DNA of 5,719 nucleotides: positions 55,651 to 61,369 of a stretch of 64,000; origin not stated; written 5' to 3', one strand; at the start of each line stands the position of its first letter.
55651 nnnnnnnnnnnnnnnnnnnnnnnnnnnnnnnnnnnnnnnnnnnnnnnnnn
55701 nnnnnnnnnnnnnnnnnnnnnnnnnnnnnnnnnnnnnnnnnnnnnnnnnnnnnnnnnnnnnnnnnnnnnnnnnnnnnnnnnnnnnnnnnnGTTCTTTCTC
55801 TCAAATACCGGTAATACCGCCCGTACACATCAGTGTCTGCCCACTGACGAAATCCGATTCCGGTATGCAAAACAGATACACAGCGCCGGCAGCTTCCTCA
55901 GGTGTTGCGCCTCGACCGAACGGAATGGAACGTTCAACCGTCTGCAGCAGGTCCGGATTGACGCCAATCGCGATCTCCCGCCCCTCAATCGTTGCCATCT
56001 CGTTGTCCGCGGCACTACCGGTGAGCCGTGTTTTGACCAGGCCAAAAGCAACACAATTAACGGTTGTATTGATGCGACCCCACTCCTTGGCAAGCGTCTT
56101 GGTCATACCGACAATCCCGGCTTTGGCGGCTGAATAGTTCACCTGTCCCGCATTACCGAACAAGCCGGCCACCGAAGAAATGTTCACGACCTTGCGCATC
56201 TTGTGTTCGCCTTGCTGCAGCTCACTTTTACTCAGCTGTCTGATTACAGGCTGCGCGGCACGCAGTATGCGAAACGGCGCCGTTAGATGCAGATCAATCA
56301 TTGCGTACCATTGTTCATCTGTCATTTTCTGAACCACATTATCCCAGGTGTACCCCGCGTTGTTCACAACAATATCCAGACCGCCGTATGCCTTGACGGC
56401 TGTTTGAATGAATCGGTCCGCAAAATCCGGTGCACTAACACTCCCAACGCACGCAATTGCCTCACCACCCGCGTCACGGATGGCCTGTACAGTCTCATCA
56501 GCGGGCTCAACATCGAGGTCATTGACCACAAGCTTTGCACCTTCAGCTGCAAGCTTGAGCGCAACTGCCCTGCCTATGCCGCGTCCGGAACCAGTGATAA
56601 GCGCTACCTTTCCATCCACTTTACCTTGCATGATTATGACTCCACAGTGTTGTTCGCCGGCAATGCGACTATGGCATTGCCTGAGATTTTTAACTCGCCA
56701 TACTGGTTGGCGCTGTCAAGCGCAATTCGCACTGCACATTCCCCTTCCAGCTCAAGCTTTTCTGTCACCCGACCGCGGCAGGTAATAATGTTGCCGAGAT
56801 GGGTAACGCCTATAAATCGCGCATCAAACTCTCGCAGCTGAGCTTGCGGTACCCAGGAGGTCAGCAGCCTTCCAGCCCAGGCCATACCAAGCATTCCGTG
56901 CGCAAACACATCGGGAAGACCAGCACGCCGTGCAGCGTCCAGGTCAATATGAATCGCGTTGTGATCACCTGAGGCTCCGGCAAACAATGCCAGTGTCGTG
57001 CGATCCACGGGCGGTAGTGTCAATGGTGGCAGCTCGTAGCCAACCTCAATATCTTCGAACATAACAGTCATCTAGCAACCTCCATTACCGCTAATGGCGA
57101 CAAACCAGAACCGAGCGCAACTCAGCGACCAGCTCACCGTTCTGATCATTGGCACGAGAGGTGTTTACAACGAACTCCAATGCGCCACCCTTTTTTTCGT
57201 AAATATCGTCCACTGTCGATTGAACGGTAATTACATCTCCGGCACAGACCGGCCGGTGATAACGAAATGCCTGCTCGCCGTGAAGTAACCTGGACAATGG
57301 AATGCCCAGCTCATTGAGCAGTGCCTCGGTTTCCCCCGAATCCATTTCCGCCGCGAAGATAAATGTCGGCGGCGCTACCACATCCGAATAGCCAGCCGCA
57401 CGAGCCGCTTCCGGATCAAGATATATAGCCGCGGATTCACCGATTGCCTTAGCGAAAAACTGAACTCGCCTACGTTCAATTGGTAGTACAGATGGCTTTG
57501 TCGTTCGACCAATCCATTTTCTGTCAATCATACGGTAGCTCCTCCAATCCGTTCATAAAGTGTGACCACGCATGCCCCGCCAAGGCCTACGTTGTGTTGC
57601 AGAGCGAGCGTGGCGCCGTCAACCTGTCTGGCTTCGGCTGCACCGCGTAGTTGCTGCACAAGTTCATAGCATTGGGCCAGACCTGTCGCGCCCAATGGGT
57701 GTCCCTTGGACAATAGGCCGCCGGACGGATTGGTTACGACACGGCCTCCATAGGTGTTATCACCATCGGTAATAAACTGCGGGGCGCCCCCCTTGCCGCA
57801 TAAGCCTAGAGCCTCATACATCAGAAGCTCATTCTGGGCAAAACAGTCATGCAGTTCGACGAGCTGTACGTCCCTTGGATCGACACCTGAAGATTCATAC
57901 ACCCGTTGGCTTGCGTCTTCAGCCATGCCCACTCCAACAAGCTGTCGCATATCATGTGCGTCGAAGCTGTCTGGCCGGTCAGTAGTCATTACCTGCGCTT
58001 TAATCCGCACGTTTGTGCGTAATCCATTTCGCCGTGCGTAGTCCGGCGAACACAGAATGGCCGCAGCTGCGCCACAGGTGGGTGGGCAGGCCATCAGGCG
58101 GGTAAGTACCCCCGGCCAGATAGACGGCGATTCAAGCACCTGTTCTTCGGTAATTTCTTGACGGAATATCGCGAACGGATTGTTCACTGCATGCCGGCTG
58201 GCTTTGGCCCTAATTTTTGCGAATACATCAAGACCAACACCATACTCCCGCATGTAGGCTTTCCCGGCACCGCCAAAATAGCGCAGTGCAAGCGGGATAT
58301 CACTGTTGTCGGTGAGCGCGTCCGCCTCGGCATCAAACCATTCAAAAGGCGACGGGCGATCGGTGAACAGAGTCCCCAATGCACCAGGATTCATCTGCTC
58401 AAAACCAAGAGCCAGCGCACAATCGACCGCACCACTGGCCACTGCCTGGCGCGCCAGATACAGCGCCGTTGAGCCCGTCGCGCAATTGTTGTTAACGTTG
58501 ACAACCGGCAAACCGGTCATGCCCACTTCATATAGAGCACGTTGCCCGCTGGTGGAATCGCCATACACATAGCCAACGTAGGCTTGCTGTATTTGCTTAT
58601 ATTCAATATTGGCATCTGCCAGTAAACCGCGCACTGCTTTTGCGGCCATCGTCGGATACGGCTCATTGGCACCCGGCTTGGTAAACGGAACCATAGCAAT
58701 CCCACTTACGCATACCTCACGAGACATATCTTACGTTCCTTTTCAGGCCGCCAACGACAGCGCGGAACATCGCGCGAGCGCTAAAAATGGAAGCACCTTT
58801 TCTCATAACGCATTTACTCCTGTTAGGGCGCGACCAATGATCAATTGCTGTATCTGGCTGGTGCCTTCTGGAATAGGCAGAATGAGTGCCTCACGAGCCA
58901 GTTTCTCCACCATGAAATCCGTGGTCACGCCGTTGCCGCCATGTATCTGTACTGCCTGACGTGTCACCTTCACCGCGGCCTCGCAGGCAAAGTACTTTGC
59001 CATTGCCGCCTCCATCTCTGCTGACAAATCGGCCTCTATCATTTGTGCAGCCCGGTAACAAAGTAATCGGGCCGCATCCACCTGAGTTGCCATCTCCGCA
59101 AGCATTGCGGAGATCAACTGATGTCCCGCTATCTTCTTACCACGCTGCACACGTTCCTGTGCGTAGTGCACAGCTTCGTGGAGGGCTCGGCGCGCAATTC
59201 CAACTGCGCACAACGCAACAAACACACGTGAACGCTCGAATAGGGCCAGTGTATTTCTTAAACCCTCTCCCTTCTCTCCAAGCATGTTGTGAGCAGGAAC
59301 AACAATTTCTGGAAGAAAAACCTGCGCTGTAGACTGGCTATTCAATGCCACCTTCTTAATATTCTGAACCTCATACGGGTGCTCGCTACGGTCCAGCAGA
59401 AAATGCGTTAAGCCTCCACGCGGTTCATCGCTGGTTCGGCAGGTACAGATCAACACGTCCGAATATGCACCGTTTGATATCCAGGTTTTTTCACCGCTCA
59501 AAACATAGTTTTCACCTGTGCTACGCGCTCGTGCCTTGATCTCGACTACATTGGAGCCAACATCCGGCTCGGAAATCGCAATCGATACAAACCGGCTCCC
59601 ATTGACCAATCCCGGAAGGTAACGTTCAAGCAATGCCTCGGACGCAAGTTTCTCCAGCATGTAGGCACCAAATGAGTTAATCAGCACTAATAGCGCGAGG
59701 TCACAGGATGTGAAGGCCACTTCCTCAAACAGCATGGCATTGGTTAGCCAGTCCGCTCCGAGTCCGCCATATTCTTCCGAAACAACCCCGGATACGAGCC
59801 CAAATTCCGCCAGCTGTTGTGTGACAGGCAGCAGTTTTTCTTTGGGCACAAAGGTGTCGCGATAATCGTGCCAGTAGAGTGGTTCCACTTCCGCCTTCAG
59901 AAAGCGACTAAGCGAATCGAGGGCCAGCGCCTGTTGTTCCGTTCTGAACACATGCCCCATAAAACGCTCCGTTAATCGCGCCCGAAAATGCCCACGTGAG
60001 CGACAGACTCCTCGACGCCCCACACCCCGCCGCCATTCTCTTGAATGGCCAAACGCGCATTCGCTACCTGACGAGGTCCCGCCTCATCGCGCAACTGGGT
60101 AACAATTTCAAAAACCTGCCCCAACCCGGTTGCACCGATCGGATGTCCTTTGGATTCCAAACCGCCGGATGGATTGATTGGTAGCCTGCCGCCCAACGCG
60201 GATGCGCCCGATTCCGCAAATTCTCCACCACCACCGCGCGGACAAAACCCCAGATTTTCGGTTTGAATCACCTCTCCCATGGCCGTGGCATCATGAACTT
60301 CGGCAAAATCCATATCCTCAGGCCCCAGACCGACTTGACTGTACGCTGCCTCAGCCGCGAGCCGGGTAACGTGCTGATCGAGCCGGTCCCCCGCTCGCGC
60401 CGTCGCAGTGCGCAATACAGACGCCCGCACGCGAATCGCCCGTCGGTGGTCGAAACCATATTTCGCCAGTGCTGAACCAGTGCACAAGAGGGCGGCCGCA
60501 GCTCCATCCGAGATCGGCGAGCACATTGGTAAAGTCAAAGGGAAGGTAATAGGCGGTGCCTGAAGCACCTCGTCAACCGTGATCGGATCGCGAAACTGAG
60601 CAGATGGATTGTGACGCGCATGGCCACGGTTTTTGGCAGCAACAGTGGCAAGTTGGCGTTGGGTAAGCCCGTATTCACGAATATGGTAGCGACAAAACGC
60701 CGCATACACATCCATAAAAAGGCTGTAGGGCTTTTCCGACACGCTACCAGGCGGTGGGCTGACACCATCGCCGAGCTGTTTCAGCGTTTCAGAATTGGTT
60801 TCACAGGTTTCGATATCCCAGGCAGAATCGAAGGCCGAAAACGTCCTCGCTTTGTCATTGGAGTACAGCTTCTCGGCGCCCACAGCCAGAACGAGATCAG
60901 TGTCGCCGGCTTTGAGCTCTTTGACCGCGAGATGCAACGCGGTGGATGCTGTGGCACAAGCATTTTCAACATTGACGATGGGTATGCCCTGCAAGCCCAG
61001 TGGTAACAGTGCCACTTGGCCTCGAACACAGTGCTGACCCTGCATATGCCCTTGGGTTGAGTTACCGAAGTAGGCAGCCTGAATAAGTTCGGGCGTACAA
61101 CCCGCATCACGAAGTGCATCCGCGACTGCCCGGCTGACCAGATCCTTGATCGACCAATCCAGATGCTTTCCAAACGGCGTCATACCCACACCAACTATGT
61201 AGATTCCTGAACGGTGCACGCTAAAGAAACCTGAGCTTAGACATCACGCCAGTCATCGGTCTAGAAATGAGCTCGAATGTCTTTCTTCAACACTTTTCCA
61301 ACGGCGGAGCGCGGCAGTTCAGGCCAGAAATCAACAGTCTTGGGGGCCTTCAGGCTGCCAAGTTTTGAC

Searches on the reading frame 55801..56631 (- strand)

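Call 8: search_protein_families(library=pfam, proteins=[window:55801-56631:-], max_evalue=0.00001)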
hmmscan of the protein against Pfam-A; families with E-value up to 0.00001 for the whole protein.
window:55801-56631:- (276 aa): 3 families
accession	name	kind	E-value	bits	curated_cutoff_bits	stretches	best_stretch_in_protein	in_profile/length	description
PF00106.31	adh_short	-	4e-48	163.9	26.6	1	8-210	1-193/195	short chain dehydrogenase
PF13561.12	adh_short_C2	-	8.1e-47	160.2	27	1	17-274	6-236/236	Enoyl-(Acyl carrier protein) reductase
PF08659.16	KR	-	2.6e-15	57.2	22.6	1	10-199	3-178/180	KR domain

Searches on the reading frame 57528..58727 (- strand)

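Call 8: search_protein_families(library=pfam, proteins=[window:57528-58727:-], max_evalue=0.00001)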
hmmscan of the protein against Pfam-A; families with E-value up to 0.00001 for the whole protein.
window:57528-58727:- (399 aa): 3 families
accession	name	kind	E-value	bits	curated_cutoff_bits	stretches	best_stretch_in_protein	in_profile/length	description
PF22691.2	Thiolase_C_1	-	1.3e-36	125.9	28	1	257-383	9-133/144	Thiolase C-terminal domain-like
PF00108.29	Thiolase_N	-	1.7e-13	51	26.4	1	12-113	8-116/260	Thiolase, N-terminal domain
PF02803.24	Thiolase_C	-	5.4e-10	39.4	27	1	271-364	26-101/123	Thiolase, C-terminal domain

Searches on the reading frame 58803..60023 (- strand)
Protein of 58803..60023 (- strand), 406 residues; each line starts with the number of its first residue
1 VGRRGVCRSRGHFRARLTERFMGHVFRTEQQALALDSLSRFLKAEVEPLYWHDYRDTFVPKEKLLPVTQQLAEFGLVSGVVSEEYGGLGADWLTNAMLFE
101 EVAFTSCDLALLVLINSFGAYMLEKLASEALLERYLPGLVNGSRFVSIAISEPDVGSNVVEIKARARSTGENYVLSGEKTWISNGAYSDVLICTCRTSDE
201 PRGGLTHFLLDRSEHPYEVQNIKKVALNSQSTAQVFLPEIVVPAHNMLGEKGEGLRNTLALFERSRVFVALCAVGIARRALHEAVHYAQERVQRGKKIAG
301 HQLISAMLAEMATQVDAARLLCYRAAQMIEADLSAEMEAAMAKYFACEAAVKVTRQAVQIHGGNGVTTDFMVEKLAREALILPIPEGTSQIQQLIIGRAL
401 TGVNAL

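Call 20: search_protein_families(library=pfam, proteins=[window:58803-60023:-], max_evalue=0.00001)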
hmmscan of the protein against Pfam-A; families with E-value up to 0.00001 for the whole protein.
window:58803-60023:- (406 aa): 4 families
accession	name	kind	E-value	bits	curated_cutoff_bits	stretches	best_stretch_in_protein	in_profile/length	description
PF00441.29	Acyl-CoA_dh_1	-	9.1e-45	152.9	22.4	1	252-400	1-149/150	Acyl-CoA dehydrogenase, C-terminal domain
PF02771.21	Acyl-CoA_dh_N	-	1.4e-18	67.8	22.9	1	28-142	1-112/113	Acyl-CoA dehydrogenase, N-terminal domain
PF08028.16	Acyl-CoA_dh_2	-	5.6e-18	66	22.7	1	269-381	3-125/134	Acyl-CoA dehydrogenase, C-terminal domain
PF02770.24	Acyl-CoA_dh_M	-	6.4e-17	62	33.3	1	148-236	2-93/97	Acyl-CoA dehydrogenase, middle domain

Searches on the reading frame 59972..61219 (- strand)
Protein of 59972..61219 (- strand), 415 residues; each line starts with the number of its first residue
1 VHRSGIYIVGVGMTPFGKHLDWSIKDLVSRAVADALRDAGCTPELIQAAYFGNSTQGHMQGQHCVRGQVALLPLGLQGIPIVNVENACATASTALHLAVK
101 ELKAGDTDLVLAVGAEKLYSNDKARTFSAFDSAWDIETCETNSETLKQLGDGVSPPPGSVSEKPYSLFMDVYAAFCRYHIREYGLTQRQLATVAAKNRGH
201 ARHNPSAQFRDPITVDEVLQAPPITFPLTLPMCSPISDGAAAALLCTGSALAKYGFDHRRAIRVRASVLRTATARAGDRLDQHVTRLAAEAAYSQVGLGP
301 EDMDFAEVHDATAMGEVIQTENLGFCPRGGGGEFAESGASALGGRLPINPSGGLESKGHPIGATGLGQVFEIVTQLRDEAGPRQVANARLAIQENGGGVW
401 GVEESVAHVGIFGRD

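Call 20: search_protein_families(library=pfam, proteins=[window:59972-61219:-], max_evalue=0.00001)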
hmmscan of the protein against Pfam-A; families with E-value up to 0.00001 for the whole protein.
window:59972-61219:- (415 aa): 4 families
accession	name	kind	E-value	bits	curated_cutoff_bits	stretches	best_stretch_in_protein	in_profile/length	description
PF22691.2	Thiolase_C_1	-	1.8e-38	131.9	28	1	282-401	17-135/144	Thiolase C-terminal domain-like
PF00108.29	Thiolase_N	-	4.5e-25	88.9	26.4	1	6-214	1-201/260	Thiolase, N-terminal domain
PF00109.32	ketoacyl-synt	-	8.6e-10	39.1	20.8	1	67-131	155-217/252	Beta-ketoacyl synthase, N-terminal domain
PF02803.24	Thiolase_C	-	8.8e-08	32.3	27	1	287-386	26-107/123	Thiolase, C-terminal domain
